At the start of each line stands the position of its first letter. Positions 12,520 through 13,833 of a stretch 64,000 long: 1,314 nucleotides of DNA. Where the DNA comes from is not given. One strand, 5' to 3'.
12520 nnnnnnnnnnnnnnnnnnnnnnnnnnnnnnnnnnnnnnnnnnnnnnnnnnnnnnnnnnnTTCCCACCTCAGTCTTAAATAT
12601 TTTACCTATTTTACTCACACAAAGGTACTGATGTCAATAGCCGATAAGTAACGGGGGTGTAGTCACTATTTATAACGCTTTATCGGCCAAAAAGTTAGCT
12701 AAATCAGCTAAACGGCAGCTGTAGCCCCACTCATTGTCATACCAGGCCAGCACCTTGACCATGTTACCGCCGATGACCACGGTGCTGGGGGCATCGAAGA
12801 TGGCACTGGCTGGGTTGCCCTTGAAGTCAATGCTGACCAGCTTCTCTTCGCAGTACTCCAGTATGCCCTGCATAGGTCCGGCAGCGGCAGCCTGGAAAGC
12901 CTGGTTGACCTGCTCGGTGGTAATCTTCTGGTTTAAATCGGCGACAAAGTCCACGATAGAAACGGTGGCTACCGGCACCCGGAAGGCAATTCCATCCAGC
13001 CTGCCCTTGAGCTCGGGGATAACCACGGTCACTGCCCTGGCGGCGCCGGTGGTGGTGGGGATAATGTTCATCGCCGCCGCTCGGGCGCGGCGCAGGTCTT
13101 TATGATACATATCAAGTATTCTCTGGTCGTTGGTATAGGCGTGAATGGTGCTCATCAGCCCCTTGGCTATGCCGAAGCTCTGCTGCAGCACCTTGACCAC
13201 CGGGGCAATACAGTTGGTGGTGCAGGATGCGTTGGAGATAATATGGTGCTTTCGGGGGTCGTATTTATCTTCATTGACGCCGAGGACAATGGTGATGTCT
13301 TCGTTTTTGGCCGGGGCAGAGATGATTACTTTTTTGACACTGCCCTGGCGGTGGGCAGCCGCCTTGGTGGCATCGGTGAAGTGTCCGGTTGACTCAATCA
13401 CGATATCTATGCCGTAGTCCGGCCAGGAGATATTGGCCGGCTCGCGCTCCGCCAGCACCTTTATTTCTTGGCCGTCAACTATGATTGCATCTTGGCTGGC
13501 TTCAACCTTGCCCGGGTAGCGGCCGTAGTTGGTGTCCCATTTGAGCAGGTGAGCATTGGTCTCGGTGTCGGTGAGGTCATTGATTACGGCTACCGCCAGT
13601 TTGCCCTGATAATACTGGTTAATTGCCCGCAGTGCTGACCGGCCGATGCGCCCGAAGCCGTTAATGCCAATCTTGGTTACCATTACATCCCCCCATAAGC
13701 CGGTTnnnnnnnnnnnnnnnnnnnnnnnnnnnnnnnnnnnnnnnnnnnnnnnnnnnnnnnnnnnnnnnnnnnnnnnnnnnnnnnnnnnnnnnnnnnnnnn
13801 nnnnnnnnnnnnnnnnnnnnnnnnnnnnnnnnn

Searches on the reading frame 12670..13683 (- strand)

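Call 10: search_protein_families(library=ncbifam, proteins=[window:12670-13683:-], max_evalue=0.00001)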
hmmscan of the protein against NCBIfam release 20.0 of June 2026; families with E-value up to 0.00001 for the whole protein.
window:12670-13683:- (337 aa): 10 families
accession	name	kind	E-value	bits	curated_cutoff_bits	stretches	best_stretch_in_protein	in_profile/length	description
NF005830.0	PRK07729.1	equivalog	1.5e-141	471.2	546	1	1-335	1-333/343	glyceraldehyde-3-phosphate dehydrogenase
TIGR01534.1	GAPDH-I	equivalog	9.9e-132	439.1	367.2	1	4-327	1-330/330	type I glyceraldehyde-3-phosphate dehydrogenase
NF005641.0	PRK07403.1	equivalog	2.1e-131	438.1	616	1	3-335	2-335/337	type I glyceraldehyde-3-phosphate dehydrogenase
NF033735.1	G3PDH_Arsen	exception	4.5e-122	407.6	450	1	5-329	1-323/323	ArsJ-associated glyceraldehyde-3-phosphate dehydrogenase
NF006512.0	PRK08955.1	equivalog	2.3e-111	372.3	563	1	1-331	1-329/334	glyceraldehyde-3-phosphate dehydrogenase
NF010058.0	PRK13535.1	equivalog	5e-101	338.2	539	1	1-331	1-332/339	erythrose-4-phosphate dehydrogenase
NF011954.0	PRK15425.1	equivalog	1.5e-99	333.2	662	1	1-331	1-328/331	glyceraldehyde-3-phosphate dehydrogenase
TIGR01532.1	E4PD_g-proteo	equivalog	2.6e-98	329.3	530.55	1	5-327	2-325/325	erythrose-4-phosphate dehydrogenase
NF006139.0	PRK08289.1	equivalog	5e-83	279.3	431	1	7-333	133-470/480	glyceraldehyde-3-phosphate dehydrogenase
NF011456.0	PRK14874.1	equivalog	1.3e-07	31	223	1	90-181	65-158/346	aspartate-semialdehyde dehydrogenase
